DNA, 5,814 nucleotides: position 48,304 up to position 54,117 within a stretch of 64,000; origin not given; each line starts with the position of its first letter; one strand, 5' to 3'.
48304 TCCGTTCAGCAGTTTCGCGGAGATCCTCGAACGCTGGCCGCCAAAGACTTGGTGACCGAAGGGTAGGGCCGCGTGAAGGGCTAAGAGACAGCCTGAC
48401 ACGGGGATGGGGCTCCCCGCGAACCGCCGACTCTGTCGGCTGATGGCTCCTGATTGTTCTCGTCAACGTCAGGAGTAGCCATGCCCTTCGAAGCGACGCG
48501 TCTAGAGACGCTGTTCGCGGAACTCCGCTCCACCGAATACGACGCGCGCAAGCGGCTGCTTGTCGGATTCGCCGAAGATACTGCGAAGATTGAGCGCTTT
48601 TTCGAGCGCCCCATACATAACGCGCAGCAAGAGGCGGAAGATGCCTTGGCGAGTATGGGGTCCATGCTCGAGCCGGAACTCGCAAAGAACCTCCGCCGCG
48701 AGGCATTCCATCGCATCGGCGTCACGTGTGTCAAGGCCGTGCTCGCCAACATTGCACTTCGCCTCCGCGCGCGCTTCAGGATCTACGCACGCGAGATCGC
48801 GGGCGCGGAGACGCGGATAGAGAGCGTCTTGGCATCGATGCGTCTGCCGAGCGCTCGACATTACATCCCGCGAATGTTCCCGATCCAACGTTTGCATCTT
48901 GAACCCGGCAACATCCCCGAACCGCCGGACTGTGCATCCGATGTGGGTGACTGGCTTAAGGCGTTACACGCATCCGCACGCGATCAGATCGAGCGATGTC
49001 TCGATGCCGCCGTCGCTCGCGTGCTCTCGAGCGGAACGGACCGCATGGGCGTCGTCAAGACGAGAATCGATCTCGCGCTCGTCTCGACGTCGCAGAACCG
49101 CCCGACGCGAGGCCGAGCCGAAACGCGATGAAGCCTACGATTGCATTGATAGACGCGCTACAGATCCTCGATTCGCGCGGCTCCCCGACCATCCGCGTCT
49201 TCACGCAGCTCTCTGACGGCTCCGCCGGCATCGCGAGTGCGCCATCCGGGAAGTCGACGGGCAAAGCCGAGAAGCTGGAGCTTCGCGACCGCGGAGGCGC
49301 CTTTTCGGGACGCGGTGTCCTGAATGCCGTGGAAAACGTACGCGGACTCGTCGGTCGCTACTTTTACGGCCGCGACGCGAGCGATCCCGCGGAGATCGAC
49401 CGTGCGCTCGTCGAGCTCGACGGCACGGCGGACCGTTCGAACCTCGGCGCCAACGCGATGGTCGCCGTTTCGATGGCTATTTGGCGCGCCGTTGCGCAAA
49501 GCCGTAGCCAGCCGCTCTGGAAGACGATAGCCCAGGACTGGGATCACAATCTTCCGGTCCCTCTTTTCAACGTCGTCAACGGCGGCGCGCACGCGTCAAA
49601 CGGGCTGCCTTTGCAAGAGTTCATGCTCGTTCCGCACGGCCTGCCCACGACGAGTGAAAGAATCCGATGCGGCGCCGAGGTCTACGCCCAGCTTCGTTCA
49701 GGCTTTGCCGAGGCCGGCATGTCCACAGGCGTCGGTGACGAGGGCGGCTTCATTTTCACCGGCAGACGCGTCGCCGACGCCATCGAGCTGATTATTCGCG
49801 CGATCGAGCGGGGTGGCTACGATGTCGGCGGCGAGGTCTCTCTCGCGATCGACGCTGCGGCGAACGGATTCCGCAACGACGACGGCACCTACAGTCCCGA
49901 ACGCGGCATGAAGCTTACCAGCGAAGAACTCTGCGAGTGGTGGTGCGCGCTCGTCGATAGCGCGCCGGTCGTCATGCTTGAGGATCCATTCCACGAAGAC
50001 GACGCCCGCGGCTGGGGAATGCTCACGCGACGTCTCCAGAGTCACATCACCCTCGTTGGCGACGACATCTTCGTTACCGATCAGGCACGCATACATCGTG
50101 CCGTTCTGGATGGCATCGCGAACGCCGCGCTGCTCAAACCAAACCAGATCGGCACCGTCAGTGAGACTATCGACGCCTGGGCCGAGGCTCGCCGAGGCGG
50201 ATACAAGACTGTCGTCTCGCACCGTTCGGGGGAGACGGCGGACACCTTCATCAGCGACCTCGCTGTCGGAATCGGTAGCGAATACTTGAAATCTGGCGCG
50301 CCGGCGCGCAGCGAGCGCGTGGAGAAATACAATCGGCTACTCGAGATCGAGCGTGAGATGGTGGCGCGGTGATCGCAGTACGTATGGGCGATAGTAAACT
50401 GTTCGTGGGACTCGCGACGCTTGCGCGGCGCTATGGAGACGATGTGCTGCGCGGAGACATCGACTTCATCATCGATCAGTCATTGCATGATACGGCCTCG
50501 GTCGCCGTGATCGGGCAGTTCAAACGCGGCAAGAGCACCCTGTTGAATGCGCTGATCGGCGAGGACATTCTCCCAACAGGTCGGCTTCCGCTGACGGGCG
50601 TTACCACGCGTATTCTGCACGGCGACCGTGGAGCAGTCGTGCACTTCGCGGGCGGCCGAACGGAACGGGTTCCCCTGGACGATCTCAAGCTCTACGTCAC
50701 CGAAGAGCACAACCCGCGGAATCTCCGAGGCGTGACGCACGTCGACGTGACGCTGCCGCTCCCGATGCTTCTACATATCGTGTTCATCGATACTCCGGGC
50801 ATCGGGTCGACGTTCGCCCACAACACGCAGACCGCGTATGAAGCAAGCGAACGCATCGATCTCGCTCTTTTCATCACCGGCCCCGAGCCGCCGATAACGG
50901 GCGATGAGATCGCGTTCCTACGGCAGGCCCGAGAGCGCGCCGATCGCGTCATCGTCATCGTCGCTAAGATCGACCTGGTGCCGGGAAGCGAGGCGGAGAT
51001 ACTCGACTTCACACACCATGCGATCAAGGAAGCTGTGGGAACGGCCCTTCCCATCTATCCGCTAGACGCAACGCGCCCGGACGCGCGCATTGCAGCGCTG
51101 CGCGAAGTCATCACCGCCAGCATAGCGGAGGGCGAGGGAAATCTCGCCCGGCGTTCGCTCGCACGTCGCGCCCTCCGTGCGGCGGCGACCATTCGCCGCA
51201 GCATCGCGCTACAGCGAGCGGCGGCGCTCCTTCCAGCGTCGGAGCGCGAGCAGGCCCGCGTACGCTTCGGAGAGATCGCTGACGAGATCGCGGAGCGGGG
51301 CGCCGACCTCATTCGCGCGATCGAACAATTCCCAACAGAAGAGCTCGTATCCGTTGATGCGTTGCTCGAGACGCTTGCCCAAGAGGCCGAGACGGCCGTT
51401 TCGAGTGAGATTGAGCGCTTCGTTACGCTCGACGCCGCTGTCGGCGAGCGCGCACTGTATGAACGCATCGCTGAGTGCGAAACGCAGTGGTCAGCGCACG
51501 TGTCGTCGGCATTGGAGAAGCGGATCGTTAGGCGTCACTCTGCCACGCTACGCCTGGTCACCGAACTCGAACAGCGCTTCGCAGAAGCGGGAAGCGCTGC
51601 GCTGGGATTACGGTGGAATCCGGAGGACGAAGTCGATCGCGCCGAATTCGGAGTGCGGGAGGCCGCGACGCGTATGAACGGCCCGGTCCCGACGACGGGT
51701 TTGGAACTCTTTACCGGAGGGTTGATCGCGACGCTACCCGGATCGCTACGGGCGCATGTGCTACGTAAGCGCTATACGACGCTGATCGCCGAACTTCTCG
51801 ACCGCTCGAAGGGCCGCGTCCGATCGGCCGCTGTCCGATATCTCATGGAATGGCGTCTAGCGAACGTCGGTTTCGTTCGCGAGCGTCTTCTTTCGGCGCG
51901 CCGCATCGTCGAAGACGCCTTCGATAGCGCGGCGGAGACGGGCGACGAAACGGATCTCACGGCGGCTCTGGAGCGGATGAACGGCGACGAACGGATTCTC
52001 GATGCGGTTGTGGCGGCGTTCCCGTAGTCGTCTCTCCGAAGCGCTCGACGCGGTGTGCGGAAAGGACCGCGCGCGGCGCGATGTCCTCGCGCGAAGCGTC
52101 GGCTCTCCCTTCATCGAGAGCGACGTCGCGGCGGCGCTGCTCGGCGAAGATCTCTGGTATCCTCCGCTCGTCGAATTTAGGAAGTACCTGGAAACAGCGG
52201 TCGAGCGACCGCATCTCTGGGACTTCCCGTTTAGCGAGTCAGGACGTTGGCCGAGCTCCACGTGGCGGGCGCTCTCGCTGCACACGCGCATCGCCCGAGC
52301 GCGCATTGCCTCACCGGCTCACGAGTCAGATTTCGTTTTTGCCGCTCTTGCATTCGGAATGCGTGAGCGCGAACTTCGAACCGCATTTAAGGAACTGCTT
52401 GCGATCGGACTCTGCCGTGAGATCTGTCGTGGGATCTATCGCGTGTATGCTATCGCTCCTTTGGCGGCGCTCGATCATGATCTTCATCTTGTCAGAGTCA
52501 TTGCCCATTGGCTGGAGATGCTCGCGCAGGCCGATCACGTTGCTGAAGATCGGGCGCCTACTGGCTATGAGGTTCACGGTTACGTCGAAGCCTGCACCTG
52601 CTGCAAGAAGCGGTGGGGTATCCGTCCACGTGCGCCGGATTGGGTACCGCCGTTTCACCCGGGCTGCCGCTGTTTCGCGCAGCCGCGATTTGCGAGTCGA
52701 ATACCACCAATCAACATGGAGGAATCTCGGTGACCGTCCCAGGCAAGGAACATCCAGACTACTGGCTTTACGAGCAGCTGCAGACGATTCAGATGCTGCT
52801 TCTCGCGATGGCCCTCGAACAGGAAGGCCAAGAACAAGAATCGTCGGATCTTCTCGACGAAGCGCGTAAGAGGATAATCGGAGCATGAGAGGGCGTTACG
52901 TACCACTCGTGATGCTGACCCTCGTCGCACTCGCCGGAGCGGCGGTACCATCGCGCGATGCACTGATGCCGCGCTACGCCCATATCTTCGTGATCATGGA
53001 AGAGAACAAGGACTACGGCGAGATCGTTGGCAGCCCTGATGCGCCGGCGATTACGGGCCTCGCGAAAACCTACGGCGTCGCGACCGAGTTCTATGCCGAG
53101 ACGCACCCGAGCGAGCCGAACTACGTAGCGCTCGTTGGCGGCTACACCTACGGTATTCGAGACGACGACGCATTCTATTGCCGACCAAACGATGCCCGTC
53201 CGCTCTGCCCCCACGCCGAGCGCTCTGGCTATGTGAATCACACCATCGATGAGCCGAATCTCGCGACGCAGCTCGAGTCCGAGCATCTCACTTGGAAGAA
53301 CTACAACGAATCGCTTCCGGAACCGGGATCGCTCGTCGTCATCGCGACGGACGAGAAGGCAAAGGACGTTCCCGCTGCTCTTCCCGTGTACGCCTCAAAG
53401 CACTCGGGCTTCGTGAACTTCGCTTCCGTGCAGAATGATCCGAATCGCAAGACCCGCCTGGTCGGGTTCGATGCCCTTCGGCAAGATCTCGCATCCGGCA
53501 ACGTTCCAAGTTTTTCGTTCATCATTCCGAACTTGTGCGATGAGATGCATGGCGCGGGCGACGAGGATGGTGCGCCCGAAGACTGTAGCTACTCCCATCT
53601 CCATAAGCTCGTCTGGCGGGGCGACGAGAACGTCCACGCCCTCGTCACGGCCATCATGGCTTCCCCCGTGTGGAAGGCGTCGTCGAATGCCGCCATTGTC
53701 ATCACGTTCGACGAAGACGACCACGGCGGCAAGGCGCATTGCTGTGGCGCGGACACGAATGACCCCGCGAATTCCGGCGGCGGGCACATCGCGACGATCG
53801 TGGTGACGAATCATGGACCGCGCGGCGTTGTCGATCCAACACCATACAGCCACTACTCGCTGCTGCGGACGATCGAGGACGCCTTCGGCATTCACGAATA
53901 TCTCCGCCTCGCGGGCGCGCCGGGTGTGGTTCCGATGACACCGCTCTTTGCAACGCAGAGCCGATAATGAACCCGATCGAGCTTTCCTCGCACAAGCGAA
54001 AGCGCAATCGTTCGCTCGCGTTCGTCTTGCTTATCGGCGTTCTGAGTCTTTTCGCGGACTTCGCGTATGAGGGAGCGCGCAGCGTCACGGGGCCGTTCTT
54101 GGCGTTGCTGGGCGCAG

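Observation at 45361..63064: Six crcB-motif (fluoride) riboswitches packed into less than 18 kb: a dense, multi-operon fluoride stimulon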

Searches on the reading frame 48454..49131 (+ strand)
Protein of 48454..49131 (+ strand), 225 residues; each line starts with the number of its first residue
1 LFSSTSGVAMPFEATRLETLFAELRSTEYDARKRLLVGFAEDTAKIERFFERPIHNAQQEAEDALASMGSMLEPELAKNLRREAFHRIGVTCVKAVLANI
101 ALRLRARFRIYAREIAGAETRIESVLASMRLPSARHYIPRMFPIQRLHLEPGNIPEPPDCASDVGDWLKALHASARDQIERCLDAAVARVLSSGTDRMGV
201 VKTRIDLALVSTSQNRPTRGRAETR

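Call 6: search_protein_families(library=pfam, proteins=[window:48454-49131:+], max_evalue=0.01)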
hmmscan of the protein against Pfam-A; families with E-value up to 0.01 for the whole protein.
window:48454-49131:+ (225 aa): 0 families

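Call 10: search_protein_families(library=ncbifam, proteins=[window:48454-49131:+], max_evalue=0.01)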
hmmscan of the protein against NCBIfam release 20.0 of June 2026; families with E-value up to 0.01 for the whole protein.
window:48454-49131:+ (225 aa): 0 families

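Call 63: search_protein_families(library=padloc, proteins=[window:48481-49131:+], max_evalue=0.001)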
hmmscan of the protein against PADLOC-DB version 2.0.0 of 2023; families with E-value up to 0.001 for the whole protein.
window:48481-49131:+ (216 aa): 0 families

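Call 65: find_homologous_proteins(query=window:48481-49131:+, max_evalue=0.001)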
Query window:48481-49131:+ (216 aa): 7 proteins with E <= 0.001 among 1600 candidates.
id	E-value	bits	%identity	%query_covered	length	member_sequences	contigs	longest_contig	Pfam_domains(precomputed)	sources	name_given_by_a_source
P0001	3.8e-96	339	100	73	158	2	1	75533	-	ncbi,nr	ncbi:MAG: hypothetical protein KGN02_07655 [bacterium]|nr:hypothetical protein [bacterium]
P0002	9.8e-91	321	73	94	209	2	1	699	-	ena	-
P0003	1.8e-71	258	65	92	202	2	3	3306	-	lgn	-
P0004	6.3e-54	201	48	96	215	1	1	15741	-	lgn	-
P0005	8.2e-54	200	48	97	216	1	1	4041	-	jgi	jgi:hypothetical protein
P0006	1.7e-47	180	47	89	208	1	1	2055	-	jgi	-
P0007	2.7e-46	176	49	91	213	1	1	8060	-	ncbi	-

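Call 68: find_encoding_contigs(protein=P0001, flank=10000, max_places=3)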
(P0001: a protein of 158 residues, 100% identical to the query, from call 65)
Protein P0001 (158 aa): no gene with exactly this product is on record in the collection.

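Call 83: predict_structure(alignment_id=A10)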
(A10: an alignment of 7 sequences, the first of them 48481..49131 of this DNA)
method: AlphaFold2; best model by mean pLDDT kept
length: 216 residues; sequences in the alignment: 7
mean_pLDDT: 84.1   pTM: 0.74
mean pLDDT of the five models: 84.1, 83.2, 83.1, 83.0, 82.0
residues with pLDDT >= 90: 102; 70-90: 76; 50-70: 27; < 50: 11
segments of 3 or more residues with pLDDT < 50: 207-216
pLDDT, mean of each block of 10 residues (from residue 1): 85 96 95 90 96 89 82 94 91 89 90 87 56 61 84 94 93 90 89 88 57 37
secondary structure, 60 per line:
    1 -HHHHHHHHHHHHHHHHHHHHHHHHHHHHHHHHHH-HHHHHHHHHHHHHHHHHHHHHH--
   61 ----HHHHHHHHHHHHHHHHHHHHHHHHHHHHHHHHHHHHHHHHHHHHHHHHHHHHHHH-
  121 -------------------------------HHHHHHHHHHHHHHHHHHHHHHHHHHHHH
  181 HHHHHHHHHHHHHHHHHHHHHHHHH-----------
elements in order: H2-35 H37-58 H65-119 H152-205

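Call 85: fold_search(model_id=the predicted structure, library=pdb)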
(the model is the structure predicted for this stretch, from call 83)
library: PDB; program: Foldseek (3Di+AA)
matches with E <= 10: 625; with E <= 0.001: 1
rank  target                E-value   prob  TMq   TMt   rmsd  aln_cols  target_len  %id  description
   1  4tql_B                8.2e-04  0.99  0.29  0.27  31.8       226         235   11  Computationally designed three helix bundle (released 2014-10-15)
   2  4tql_A                1.2e-03  1.00  0.29  0.28  28.9       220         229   11  Computationally designed three helix bundle (released 2014-10-15)
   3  9qwr_A                2.0e-02  0.85  0.24  0.32  30.7       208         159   14  MIC60 helical bundle dimer (released 2026-02-25)
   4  9fed                  2.5e-02  0.54  0.21  0.24  26.9       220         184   11  Single-chain chimeric protein mimicking the interaction between HR1 and HR2 in HIV gp41 (released 2025-05-28)
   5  8glv_Em               2.6e-02  0.47  0.21  0.10  38.1       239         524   12  96-nm repeat unit of doublet microtubules from Chlamydomonas reinhardtii flagella (released 2023-05-31)
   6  6j73_B                3.7e-02  0.95  0.35  0.19   9.4       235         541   14  Crystal structure of IniA from Mycobacterium smegmatis (released 2019-09-11)
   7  7ubt                  4.8e-02  0.30  0.18  0.09  23.4       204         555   15  Stat5a Core in complex with Compound 18 (released 2023-02-15)
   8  4pho_B                5.3e-02  0.60  0.24  0.20  34.4       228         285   10  ClyA CC6/264 ox (2-303) (released 2014-09-24)
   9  6j73_A                6.4e-02  0.91  0.36  0.20   9.2       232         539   14  Crystal structure of IniA from Mycobacterium smegmatis (released 2019-09-11)
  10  9mg8_B                6.7e-02  0.54  0.23  0.15  22.9       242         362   12  Crystal Structure of b-iTHR-110 (released 2025-12-17)
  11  8ek4_A                7.8e-02  0.54  0.20  0.28  24.3       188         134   12  De novo designed ice-binding proteins from twist-constrained helices (released 2023-07-12)
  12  8j07_3                8.2e-02  0.69  0.29  0.16  34.5       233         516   14  96nm repeat of human respiratory doublet microtubule and associated axonemal complexes (released 2023-07-26)
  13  9mg8_A                8.2e-02  0.33  0.20  0.12  21.0       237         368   14  Crystal Structure of b-iTHR-110 (released 2025-12-17)
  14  8ek4_B                8.7e-02  0.54  0.20  0.28  20.0       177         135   14  De novo designed ice-binding proteins from twist-constrained helices (released 2023-07-12)
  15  8gl3                  9.1e-02  0.38  0.21  0.22  16.3       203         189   14  De novo design of monomeric helical bundles for pH-controlled membrane lysis (released 2023-09-06)
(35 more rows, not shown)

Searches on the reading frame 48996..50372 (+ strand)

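Call 6: search_protein_families(library=pfam, proteins=[window:48996-50372:+], max_evalue=0.01)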
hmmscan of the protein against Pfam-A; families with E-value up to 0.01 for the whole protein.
window:48996-50372:+ (458 aa): 2 families
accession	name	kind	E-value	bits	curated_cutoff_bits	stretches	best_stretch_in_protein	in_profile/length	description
PF00113.28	Enolase_C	-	5.1e-86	289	21.5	1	184-455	2-281/296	Enolase, C-terminal TIM barrel domain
PF03952.21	Enolase_N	-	3.2e-40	137.8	35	1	49-178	1-131/131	Enolase, N-terminal domain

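Call 10: search_protein_families(library=ncbifam, proteins=[window:48996-50372:+], max_evalue=0.01)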
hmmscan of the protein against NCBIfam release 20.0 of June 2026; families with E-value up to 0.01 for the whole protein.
window:48996-50372:+ (458 aa): 3 families
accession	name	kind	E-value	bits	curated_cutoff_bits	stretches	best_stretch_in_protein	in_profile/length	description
TIGR01060.2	eno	equivalog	3.5e-138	460.8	300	1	49-456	1-411/425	phosphopyruvate hydratase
NF006223.0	PRK08350.1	equivalog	5e-15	55.6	624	1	110-195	51-136/341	hypothetical protein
NF058542.1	CtkRMPhLog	equivalog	0.00039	20.4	300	1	355-404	77-127/177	cytokinin riboside 5'-monophosphate phosphoribohydrolase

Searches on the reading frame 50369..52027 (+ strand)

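Call 6: search_protein_families(library=pfam, proteins=[window:50369-52027:+], max_evalue=0.01)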
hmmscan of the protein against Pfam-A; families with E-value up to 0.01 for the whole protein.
window:50369-52027:+ (552 aa): 4 families
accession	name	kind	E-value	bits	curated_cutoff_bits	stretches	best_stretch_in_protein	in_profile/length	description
PF00350.29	Dynamin_N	-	1.5e-21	77.5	27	1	45-200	1-167/168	Dynamin family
PF01926.29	MMR_HSR1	-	1.5e-08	35.2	21.9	1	45-198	2-111/113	50S ribosome-binding GTPase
PF00009.33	GTP_EFTU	-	2.4e-06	27.7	26.5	1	136-213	70-141/188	Elongation factor Tu GTP binding domain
PF03193.22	RsgA_GTPase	-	0.0036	17.6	30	0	37-71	102-135/174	RsgA GTPase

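Call 63: search_protein_families(library=padloc, proteins=[window:50369-52027:+], max_evalue=0.001)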
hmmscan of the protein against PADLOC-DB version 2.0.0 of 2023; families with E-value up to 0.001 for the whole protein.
window:50369-52027:+ (552 aa): 2 families
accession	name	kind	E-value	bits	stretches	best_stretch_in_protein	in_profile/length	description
PDLC03839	LeoA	-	2.2e-09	34.9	1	41-65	56-80/559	-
PDLC03841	LeoBC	-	4.8e-08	30.6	0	40-197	75-185/601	-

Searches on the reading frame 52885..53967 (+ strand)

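Call 7: search_protein_families(library=pfam, proteins=[window:52885-53967:+], max_evalue=0.01)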
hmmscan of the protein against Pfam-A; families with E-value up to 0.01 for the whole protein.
window:52885-53967:+ (360 aa): 1 family
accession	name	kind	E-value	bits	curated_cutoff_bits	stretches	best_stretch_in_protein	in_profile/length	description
PF04185.19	Phosphoesterase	-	2.6e-30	106.2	23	1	52-336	106-355/356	Phosphoesterase family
